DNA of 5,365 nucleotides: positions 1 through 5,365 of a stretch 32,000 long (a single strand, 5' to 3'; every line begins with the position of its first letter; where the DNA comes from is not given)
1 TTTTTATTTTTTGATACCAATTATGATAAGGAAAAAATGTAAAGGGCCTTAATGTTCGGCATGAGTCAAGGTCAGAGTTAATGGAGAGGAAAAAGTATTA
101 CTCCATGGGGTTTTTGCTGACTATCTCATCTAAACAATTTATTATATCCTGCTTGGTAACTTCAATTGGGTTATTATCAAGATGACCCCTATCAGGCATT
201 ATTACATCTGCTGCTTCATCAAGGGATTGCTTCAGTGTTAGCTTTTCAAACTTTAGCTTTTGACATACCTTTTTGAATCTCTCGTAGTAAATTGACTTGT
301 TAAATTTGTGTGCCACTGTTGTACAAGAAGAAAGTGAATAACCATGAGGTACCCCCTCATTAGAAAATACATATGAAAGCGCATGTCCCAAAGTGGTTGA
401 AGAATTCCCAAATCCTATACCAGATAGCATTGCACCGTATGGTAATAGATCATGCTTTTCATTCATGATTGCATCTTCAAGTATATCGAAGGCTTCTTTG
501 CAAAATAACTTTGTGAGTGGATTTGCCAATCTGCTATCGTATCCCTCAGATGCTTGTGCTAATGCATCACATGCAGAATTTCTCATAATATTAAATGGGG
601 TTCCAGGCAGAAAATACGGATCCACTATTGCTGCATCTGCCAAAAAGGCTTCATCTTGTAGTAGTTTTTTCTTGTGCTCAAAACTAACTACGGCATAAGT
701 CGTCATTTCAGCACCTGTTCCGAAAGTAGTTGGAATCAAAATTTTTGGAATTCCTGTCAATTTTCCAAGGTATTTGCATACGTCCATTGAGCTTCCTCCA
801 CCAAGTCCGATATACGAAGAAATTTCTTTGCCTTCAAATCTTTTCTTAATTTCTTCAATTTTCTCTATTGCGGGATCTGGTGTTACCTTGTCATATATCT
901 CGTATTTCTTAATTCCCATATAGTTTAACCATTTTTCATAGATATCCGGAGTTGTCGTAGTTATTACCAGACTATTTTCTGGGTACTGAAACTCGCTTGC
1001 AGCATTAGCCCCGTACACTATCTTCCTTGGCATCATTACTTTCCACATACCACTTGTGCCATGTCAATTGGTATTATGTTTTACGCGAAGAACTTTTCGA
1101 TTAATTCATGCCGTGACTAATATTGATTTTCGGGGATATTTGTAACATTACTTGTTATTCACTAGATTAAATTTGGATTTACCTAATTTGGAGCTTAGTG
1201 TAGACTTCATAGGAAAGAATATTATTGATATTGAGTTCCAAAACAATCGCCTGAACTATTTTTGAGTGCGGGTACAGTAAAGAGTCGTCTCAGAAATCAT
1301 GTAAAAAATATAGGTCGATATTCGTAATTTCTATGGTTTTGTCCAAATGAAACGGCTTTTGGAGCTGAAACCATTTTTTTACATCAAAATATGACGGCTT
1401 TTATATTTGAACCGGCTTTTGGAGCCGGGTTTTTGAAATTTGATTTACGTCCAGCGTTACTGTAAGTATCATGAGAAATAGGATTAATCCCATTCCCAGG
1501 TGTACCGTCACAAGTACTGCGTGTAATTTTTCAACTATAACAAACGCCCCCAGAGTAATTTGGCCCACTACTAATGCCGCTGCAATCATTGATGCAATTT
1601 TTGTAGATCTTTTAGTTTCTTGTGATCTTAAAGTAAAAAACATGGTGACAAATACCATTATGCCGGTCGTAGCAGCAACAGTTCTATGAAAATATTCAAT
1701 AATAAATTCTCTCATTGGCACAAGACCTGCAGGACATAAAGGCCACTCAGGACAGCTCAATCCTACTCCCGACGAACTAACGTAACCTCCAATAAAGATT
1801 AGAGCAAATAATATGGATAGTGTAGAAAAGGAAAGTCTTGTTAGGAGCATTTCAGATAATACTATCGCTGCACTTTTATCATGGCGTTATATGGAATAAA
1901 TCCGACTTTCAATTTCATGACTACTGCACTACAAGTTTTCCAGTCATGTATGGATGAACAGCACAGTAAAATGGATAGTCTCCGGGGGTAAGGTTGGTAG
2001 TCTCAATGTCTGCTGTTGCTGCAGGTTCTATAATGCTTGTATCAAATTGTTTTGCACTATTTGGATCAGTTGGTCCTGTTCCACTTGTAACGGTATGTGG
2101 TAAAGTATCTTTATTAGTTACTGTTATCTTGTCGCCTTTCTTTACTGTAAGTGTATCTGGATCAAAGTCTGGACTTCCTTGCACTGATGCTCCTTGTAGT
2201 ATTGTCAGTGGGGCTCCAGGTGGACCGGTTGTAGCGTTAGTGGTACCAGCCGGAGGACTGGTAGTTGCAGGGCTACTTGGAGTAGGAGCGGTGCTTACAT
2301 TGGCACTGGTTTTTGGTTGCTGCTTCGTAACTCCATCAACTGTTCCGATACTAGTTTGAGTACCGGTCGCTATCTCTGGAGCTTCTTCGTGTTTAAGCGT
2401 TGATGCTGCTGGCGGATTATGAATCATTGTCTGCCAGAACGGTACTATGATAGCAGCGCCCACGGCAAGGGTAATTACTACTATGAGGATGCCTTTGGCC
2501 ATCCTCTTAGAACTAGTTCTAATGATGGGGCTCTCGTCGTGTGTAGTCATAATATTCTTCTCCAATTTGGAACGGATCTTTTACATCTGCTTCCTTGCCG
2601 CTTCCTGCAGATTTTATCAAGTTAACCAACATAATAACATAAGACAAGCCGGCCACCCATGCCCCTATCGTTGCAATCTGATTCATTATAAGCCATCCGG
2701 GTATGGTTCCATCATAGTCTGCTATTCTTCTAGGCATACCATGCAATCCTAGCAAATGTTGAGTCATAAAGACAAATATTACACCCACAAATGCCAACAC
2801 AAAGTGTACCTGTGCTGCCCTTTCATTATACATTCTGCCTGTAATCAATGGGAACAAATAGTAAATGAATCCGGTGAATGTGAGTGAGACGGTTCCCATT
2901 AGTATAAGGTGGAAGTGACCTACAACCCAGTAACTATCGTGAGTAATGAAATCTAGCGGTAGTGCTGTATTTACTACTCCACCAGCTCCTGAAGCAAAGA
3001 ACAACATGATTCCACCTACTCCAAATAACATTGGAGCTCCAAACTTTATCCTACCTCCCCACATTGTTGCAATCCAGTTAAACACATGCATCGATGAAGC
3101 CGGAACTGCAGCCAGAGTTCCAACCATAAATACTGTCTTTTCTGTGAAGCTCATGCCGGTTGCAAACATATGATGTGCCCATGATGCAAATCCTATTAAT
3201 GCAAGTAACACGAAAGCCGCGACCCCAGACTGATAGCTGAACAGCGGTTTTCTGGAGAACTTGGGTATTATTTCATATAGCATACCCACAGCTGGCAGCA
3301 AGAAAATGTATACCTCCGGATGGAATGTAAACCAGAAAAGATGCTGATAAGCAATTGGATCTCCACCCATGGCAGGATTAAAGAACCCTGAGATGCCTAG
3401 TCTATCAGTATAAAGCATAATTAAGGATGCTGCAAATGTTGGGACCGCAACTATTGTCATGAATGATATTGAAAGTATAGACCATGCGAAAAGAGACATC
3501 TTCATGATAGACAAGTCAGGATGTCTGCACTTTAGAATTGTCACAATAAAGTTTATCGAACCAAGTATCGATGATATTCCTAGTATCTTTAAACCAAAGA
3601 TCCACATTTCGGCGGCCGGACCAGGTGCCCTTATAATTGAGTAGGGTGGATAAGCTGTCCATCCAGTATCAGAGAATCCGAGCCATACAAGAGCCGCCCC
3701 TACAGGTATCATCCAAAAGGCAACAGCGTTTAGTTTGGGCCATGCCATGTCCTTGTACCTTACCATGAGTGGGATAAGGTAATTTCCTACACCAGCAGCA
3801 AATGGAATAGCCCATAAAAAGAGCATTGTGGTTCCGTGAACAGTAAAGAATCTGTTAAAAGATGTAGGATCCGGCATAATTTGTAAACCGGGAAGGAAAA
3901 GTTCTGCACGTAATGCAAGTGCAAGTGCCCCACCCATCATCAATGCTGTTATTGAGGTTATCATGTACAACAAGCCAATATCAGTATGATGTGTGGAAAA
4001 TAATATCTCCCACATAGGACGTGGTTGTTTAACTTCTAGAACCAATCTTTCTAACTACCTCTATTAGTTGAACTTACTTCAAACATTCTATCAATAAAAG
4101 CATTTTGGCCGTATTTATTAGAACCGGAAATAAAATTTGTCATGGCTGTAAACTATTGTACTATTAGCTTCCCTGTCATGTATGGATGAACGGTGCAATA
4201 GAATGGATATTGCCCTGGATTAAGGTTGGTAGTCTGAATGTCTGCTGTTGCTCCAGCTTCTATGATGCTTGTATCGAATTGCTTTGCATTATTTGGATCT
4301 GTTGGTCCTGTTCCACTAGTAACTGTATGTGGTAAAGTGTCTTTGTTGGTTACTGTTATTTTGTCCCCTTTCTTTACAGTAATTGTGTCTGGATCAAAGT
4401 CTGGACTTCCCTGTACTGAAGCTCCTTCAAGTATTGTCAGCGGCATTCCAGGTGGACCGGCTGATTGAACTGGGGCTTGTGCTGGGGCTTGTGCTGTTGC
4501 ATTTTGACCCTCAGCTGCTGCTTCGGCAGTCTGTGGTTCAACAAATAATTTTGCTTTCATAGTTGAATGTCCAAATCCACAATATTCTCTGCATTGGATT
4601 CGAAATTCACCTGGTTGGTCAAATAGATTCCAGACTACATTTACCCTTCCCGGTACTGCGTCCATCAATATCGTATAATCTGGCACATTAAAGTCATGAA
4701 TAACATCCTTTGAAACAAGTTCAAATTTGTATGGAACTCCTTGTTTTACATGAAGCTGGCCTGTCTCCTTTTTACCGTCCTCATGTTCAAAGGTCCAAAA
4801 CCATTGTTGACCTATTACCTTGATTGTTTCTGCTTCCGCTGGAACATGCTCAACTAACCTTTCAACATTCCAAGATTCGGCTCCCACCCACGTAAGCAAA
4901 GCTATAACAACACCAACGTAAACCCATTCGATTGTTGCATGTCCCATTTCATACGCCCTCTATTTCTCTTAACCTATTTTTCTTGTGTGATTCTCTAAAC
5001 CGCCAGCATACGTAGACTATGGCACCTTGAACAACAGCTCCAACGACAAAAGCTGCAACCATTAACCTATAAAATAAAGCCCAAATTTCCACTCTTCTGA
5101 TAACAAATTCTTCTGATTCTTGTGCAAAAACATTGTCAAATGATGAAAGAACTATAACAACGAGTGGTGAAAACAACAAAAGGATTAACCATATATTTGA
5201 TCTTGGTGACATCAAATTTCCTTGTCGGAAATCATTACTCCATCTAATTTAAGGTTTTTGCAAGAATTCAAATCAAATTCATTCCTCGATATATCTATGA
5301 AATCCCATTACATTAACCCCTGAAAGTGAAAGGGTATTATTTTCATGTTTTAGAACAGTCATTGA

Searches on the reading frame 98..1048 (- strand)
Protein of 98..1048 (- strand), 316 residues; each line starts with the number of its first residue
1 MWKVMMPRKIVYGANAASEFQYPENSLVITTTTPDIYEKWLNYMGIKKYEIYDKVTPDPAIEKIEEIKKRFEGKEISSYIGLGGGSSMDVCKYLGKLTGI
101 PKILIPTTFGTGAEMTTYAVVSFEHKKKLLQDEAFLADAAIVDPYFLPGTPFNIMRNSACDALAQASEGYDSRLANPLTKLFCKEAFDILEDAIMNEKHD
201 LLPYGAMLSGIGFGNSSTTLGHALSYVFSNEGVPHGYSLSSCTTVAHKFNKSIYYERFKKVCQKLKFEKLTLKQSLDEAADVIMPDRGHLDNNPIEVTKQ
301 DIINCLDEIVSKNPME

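Call 6: search_protein_families(library=pfam, proteins=[window:98-1048:-], max_evalue=0.01)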
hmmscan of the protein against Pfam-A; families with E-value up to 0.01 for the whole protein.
window:98-1048:- (316 aa): 4 families
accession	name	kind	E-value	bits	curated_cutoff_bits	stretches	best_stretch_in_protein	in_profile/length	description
PF00465.25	Fe-ADH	-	2.7e-25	89.3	31.3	1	7-144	1-168/168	Iron-containing alcohol dehydrogenase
PF25137.1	ADH_Fe_C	-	1.7e-13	51.1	27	1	158-281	4-136/194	Fe-containing alcohol dehydrogenase family, C-terminal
PF13685.12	Fe-ADH_2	-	3.5e-08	34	28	1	44-138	45-141/149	Iron-containing alcohol dehydrogenase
PF00365.25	PFK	-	0.0078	16.1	30.9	0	62-109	78-125/277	Phosphofructokinase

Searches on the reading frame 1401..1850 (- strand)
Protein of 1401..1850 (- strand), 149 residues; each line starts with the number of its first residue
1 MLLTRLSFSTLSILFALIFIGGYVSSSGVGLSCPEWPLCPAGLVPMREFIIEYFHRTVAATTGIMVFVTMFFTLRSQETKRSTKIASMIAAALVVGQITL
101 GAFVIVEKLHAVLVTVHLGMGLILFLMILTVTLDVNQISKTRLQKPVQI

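Call 73: search_protein_families(library=pfam, proteins=[window:1401-1850:-], max_evalue=0.01)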
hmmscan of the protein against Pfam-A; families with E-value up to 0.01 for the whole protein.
window:1401-1850:- (149 aa): 1 family
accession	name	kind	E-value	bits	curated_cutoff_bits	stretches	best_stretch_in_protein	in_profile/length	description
PF02628.20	COX15-CtaA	-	1.7e-20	73.8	29.9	2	48-139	74-171/322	Cytochrome oxidase assembly protein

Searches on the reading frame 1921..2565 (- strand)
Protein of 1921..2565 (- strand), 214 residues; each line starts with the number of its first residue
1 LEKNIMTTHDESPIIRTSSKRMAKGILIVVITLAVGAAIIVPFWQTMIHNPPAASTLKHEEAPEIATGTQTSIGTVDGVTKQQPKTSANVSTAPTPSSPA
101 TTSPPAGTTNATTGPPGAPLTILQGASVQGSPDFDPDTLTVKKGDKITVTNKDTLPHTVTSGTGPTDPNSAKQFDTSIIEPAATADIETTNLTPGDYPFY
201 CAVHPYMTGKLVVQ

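Call 73: search_protein_families(library=pfam, proteins=[window:1921-2565:-], max_evalue=0.01)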
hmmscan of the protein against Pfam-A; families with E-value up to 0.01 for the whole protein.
window:1921-2565:- (214 aa): 2 families
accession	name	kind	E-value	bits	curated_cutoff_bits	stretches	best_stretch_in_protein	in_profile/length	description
PF13473.12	Cupredoxin_1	-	2.4e-11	44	27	1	133-213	31-104/104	Cupredoxin-like domain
PF00127.26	Copper-bind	-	2.7e-08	34.6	21.2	1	132-214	12-99/99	Copper binding proteins, plastocyanin/azurin family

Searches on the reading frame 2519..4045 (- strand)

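Call 6: search_protein_families(library=pfam, proteins=[window:2519-4045:-], max_evalue=0.01)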
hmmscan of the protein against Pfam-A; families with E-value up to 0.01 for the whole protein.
window:2519-4045:- (508 aa): 1 family
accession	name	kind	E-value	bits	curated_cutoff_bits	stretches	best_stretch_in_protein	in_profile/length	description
PF00115.25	COX1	-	3.7e-141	471.4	34.8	1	22-464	1-436/436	Cytochrome C and Quinol oxidase polypeptide I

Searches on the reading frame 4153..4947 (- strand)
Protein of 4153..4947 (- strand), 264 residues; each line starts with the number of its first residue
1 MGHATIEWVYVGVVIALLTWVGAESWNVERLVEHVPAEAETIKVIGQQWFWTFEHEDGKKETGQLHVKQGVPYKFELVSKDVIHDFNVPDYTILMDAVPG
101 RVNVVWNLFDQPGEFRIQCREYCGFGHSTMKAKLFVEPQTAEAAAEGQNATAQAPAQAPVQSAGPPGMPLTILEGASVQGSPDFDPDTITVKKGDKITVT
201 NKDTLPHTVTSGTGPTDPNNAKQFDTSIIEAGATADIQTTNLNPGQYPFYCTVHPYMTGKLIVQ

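Call 6: search_protein_families(library=pfam, proteins=[window:4153-4947:-], max_evalue=0.01)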
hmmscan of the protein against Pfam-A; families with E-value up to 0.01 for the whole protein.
window:4153-4947:- (264 aa): 3 families
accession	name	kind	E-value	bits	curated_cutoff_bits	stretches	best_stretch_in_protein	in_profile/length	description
PF00116.26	COX2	-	1.6e-18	67.2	22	1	72-131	55-114/120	Cytochrome C oxidase subunit II, periplasmic domain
PF13473.12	Cupredoxin_1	-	3.3e-17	62.8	27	1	183-263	31-104/104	Cupredoxin-like domain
PF00127.26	Copper-bind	-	1.4e-10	41.9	21.2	1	182-264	12-99/99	Copper binding proteins, plastocyanin/azurin family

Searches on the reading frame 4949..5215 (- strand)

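Call 73: search_protein_families(library=pfam, proteins=[window:4949-5215:-], max_evalue=0.01)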
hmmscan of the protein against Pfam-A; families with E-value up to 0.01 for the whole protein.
window:4949-5215:- (88 aa): 1 family
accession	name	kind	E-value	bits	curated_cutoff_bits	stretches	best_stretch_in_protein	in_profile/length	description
PF25767.1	ARM_TBCD_2nd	-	0.0054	16.6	29.7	1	44-84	162-202/245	Tubulin-specific chaperone D-like, ARM repeats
